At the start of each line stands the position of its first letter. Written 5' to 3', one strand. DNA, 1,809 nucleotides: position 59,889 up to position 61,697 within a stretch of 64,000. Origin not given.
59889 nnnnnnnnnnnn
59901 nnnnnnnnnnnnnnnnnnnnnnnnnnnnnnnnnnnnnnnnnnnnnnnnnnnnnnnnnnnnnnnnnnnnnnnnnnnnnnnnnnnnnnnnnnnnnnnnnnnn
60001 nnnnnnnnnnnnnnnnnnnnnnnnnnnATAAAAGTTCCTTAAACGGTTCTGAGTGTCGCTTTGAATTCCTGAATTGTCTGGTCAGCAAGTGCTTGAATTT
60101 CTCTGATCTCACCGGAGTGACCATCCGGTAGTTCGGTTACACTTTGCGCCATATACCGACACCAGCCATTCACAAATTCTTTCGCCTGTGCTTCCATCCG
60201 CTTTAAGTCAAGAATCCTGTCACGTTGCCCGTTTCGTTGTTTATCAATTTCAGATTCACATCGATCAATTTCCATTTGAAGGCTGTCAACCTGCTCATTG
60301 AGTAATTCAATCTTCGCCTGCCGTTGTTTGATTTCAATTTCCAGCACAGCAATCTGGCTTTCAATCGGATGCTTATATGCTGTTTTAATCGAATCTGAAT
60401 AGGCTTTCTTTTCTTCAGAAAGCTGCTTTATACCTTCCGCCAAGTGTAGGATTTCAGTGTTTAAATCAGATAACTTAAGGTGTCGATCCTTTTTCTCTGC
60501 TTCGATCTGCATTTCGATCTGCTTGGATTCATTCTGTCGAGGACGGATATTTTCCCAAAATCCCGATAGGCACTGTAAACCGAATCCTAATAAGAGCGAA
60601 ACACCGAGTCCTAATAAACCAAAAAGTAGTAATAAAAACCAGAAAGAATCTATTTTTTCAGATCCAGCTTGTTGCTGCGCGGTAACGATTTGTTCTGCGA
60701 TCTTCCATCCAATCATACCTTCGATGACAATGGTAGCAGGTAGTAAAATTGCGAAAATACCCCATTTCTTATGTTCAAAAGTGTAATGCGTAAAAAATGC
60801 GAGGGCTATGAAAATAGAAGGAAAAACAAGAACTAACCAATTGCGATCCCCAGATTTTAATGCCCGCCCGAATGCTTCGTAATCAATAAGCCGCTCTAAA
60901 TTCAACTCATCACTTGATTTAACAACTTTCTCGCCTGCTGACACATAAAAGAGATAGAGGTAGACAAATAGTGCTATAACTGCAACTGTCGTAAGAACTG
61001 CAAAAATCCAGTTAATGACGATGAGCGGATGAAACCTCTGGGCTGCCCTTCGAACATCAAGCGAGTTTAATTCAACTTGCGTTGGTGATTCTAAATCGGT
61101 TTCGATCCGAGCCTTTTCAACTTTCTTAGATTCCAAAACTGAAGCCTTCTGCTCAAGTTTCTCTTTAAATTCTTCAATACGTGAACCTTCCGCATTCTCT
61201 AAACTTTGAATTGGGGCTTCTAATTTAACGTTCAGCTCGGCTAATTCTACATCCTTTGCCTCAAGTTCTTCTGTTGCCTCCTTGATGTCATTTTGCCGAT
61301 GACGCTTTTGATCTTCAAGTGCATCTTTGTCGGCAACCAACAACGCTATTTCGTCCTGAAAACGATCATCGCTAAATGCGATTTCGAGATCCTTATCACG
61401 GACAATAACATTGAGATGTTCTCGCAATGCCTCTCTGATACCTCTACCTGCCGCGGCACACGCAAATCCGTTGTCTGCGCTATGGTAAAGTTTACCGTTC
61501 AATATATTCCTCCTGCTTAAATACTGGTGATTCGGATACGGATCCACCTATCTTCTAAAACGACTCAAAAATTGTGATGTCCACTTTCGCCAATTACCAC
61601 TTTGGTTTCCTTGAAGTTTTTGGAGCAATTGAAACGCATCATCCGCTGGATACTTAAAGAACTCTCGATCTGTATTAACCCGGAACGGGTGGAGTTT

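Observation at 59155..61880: Coupled GIY-YIG(T5orf172) / coiled-coil 4-TM / secreted vWA-like operon: candidate undescribed defence or envelope-surveillance system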

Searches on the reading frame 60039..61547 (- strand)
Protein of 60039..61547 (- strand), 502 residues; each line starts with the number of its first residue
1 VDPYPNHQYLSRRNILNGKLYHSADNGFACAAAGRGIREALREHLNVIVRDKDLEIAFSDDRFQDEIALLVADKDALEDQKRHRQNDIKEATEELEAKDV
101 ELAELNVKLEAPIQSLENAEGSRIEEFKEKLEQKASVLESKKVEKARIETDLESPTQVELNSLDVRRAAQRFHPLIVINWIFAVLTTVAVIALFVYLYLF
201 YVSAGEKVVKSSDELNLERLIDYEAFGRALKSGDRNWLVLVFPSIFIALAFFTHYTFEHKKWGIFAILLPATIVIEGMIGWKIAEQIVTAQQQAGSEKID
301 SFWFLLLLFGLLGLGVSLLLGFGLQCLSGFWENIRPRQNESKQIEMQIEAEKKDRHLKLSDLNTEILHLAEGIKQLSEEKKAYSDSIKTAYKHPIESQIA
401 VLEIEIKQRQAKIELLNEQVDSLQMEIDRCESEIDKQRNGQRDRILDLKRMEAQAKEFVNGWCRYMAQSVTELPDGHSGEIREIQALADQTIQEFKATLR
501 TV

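Call 3: search_protein_families(library=pfam, proteins=[window:60039-61547:-], max_evalue=0.1)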
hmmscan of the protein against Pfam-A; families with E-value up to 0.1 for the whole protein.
window:60039-61547:- (502 aa): 4 families
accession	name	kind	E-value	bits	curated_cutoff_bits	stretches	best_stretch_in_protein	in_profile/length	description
PF14282.11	FlxA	-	0.0007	20.1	26.3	1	351-412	11-71/101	FlxA-like protein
PF14362.11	DUF4407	-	0.0083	15.9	31.3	0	77-149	132-212/297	Domain of unknown function (DUF4407)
PF25140.1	PGAP1_TMD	-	0.075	12.8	25.3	1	229-335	33-131/324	GPI inositol-deacylase transmembrane domain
PF06127.16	Mpo1-like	-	0.079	13.5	24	0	176-269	27-77/95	2-hydroxy-palmitic acid dioxygenase Mpo1-like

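Call 4: search_protein_families(library=padloc, proteins=[window:60039-61547:-], max_evalue=0.1)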
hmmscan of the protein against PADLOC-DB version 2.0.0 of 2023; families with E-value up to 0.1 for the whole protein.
window:60039-61547:- (502 aa): 5 families
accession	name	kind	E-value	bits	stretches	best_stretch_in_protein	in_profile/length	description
PDLC03865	LmuB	-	0.00017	17.9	1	339-493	641-790/1007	-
PDLC01176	CorA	-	0.0079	13.6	0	443-496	76-123/310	CorA-like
PDLC00519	JetC1|JetC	-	0.012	11.8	1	333-470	641-776/1097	DUF3584 domain; MukB-like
PDLC03859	LmuB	-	0.023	11.9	1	52-154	349-453/611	-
PDLC03841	LeoBC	-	0.026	11.6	0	77-155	316-393/601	-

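Call 5: search_protein_families(library=ncbifam, proteins=[window:60039-61547:-], max_evalue=0.1)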
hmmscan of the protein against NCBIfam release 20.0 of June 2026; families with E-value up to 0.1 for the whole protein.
window:60039-61547:- (502 aa): 5 families
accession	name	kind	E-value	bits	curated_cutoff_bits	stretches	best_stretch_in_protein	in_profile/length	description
NF045487.1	ASRP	equivalog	0.00016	20.4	300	1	353-450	320-415/593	archaea-specific SMC-related protein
NF049873.2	cytotoxin_MakE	exception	0.00072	18.6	360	1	335-445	87-197/352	alpha-pore-forming cytotoxin subunit MakE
TIGR02169.1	SMC_prok_A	equivalog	0.001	16.9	729.4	1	339-456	809-921/1165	chromosome segregation protein SMC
NF006543.0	PRK09039.1-2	equivalog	0.0085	15.9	305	1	339-448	77-185/350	peptidoglycan -binding protein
TIGR04523.1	Mplasa_alph_rch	subfamily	0.015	13.2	270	1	347-496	346-492/745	helix-rich protein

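Call 6: find_encoding_contigs(protein=window:60039-61547:-, flank=10000, max_places=10)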
Protein window:60039-61547:- (502 aa): no gene with exactly this product is on record in the collection.

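Call 9: find_homologous_proteins(query=window:60039-61547:-)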
Query window:60039-61547:- (502 aa): 139 proteins with E <= 0.001 among 8000 candidates; the best 120 are listed.
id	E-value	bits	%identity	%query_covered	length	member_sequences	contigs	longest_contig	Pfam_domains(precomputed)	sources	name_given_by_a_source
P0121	5.8e-284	960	92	97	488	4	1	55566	-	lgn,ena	-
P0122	5.8e-261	885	84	97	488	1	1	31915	PF14282.12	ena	-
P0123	8.7e-167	574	58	97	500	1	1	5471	PF27605.1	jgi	jgi:hypothetical protein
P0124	1.2e-166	574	58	97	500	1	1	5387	PF27605.1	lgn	-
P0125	3.4e-166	572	57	97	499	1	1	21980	-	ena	-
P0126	4.6e-166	572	57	97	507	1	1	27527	-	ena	-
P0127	5.4e-166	571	58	97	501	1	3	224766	PF27605.1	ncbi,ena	-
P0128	1.0e-165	571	58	97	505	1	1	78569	-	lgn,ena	-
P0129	4.8e-165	568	58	97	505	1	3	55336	-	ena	-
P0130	1.7e-163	563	57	97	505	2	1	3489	-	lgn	-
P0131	1.7e-163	563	57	97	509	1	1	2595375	-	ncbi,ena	-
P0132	2.2e-163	563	57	97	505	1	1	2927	-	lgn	-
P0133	2.3e-163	563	56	97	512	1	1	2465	-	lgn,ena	-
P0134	2.7e-163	563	56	97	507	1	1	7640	PF14282.12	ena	-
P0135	1.2e-162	560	57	97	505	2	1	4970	-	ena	-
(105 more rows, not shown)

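Call 31: search_solved_structures(query=A4, max_evalue=0.1)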
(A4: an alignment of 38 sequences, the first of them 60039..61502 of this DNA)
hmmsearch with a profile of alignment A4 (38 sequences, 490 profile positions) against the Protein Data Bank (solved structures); distinct sequences matched with E-value up to 0.1: 16.
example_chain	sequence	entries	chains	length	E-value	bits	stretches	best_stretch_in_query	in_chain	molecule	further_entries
8qox_B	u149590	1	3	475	0.001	21.3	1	330-415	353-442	Conserved membrane protein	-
4zry_B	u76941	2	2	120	0.0019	20.4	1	382-445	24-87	Keratin, type II cytoskeletal 1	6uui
6qp4_A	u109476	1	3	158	0.0023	20.1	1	385-478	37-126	UspA1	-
4lin_A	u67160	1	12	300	0.0049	19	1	330-429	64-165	Tail needle protein gp26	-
9tll_A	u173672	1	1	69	0.0071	18.5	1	350-409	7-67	Sc-apCC-2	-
5aps_A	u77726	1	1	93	0.022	16.9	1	392-448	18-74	GENERAL CONTROL PROTEIN GCN4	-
7aw7_D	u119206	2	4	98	0.023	16.8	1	368-428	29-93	BZIP domain-containing protein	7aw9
3mq7_A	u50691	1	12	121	0.026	16.7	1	362-430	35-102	Bone marrow stromal antigen 2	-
9tlm_A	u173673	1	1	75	0.032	16.4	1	346-410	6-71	Sc-apCC-2-MCL-1-1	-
2x7a_A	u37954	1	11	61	0.034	16.3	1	378-430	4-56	BONE MARROW STROMAL ANTIGEN 2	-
8b6f_BV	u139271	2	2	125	0.039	16.1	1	141-211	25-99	NDUTT17 | NDUTT12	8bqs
9tlt_A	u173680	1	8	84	0.044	15.9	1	335-411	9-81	Sc-apCC-2-KLHL20-4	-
2xg7_A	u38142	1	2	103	0.045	15.9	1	369-430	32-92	BONE MARROW STROMAL ANTIGEN 2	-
3nwh_A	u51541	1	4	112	0.057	15.5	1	369-430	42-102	Bone marrow stromal antigen 2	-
7o97_A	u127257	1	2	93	0.068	15.3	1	372-429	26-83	hypothetical protein UY81_C0065G0003 from Candidatus Giovannonibacteria bacterium converte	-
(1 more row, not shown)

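Call 40: predict_structure(alignment_id=A4)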
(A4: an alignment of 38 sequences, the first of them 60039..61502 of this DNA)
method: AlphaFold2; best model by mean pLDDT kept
length: 487 residues; sequences in the alignment: 38
mean_pLDDT: 78.9   pTM: 0.38
mean pLDDT of the five models: 78.9, 78.4, 77.5, 76.1, 75.1
residues with pLDDT >= 90: 124; 70-90: 248; 50-70: 99; < 50: 16
segments of 3 or more residues with pLDDT < 50: 1-9, 154-157
pLDDT, mean of each block of 10 residues (from residue 1): 39 69 78 72 66 92 96 96 95 82 71 92 93 85 62 51 75 84 84 66 69 68 78 77 76 81 83 75 74 84 81 69 65 84 92 94 91 89 95 96 97 92 66 79 79 58 72 82 63
secondary structure, 60 per line:
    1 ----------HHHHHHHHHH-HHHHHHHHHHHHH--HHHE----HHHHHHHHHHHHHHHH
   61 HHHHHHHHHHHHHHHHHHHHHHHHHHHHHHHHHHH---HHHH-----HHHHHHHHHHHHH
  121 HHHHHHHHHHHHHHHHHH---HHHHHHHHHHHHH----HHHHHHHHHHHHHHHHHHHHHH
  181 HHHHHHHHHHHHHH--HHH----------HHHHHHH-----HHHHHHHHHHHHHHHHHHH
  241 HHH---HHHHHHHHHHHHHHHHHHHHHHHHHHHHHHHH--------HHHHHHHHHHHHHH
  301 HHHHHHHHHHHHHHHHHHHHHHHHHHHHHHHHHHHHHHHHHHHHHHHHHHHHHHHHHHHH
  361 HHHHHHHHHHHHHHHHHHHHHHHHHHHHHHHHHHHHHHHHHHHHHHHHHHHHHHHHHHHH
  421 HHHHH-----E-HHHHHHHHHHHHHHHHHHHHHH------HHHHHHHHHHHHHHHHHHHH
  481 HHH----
elements in order: H11-20 H22-34 H45-95 H99-102 H108-138 H142-154 H159-194 H210-216 H222-243 H247-278 H287-425 H433-454 H461-483

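Call 44: fold_search(model_id=the predicted structure, library=pdb)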
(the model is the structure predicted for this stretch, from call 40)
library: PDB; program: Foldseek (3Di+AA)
matches with E <= 10: 151; with E <= 0.001: 0
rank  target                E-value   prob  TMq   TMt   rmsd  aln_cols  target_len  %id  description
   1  9e5c_5k               7.7e-03  0.90  0.14  0.03  22.9       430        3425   11  Cryo-EM structure of 96 nm repeat of microtubule doublet from T. brucei flagellum (released 2025-03-12)
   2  7k58_C                2.5e-02  0.60  0.14  0.03  27.3       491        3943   11  Structure of outer-arm dyneins bound to microtubule with microtubule binding state 1(MTBS-1) (released 2021-09-29)
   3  7zr1_C                4.0e-02  0.91  0.24  0.17  19.3       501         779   13  Chaetomium thermophilum Mre11-Rad50-Nbs1 complex bound to ATPyS (composite structure) (released 2023-01-11)
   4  9y6s_6k               4.0e-02  0.47  0.14  0.03  30.4       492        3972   13  96-nm repeat of the Leishmania tarentolae doublet microtubule (released 2025-12-17)
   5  6h2x                  4.4e-02  0.93  0.22  0.26  17.2       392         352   12  MukB coiled-coil elbow from E. coli (released 2019-03-06)
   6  9e5c_6c               9.0e-02  0.57  0.17  0.03  23.2       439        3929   12  Cryo-EM structure of 96 nm repeat of microtubule doublet from T. brucei flagellum (released 2025-03-12)
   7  7k5b_C                1.3e-01  0.54  0.21  0.05  26.2       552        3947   14  Structure of outer-arm dynein bound to microtubule doublet in microtubule binding state 2 (MTBS-2) (released 2021-09-29)
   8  7zr1_D                1.4e-01  0.63  0.21  0.15  18.4       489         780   13  Chaetomium thermophilum Mre11-Rad50-Nbs1 complex bound to ATPyS (composite structure) (released 2023-01-11)
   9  9e5c_6a               1.6e-01  0.33  0.15  0.03  25.9       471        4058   13  Cryo-EM structure of 96 nm repeat of microtubule doublet from T. brucei flagellum (released 2025-03-12)
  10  8glv_JG               2.0e-01  0.47  0.21  0.04  23.7       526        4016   12  96-nm repeat unit of doublet microtubules from Chlamydomonas reinhardtii flagella (released 2023-05-31)
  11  8bwy_A                3.0e-01  0.57  0.24  0.06  17.9       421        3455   14  In situ outer dynein arm from Chlamydomonas reinhardtii in a pre-power stroke state (released 2023-05-10)
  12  6zyw_A                3.0e-01  0.57  0.24  0.05  17.9       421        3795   14  Outer Dynein Arm-Shulin complex - overall structure (Tetrahymena thermophila) (released 2021-01-20)
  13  9a65_B                3.0e-01  0.21  0.14  0.11  26.6       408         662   13  Integrative model of YVAQ-MCPB by crosslinking MS and deep learning (released 2024-09-18)
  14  2ch7_B                5.9e-01  0.33  0.17  0.24  23.4       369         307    9  Crystal structure of the cytoplasmic domain of a bacterial chemoreceptor from Thermotoga maritima (released 2006-04-18)
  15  2ch7_A                6.4e-01  0.38  0.17  0.26  17.6       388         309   10  Crystal structure of the cytoplasmic domain of a bacterial chemoreceptor from Thermotoga maritima (released 2006-04-18)
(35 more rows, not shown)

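Call 106: find_encoding_contigs(protein=P0122, flank=10000, max_places=3)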
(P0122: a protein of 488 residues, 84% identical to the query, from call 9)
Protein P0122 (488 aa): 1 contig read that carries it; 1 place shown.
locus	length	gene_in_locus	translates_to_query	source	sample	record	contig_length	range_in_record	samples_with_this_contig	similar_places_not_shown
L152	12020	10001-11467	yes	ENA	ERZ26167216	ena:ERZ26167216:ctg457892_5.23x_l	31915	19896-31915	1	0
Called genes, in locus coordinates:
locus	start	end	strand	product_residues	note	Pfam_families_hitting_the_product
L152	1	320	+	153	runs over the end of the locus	PF13384:HTH_23 (faint), PF13551:HTH_29 (weak), PF13565:HTH_32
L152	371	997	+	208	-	PF13358:DDE_3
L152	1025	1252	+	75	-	-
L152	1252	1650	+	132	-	PF13650:Asp_protease_2, PF13975:gag-asp_proteas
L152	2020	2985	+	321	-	PF00580:UvrD-helicase, PF13245:AAA_19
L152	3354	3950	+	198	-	PF13361:UvrD_C, PF13538:UvrD_C_2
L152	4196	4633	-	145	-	-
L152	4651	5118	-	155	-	-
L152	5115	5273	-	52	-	-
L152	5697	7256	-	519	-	PF00753:Lactamase_B, PF23023:Anti-Pycsar_Apyc1, PF12706:Lactamase_B_2, PF16661:Lactamase_B_6, PF10996:Beta-Casp, PF07521:RMMBL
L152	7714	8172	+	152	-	-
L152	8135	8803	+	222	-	-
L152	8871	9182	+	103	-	-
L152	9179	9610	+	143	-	-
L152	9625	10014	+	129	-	PF10544:T5orf172, PF13455:MUG113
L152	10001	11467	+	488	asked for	PF14282:FlxA (weak)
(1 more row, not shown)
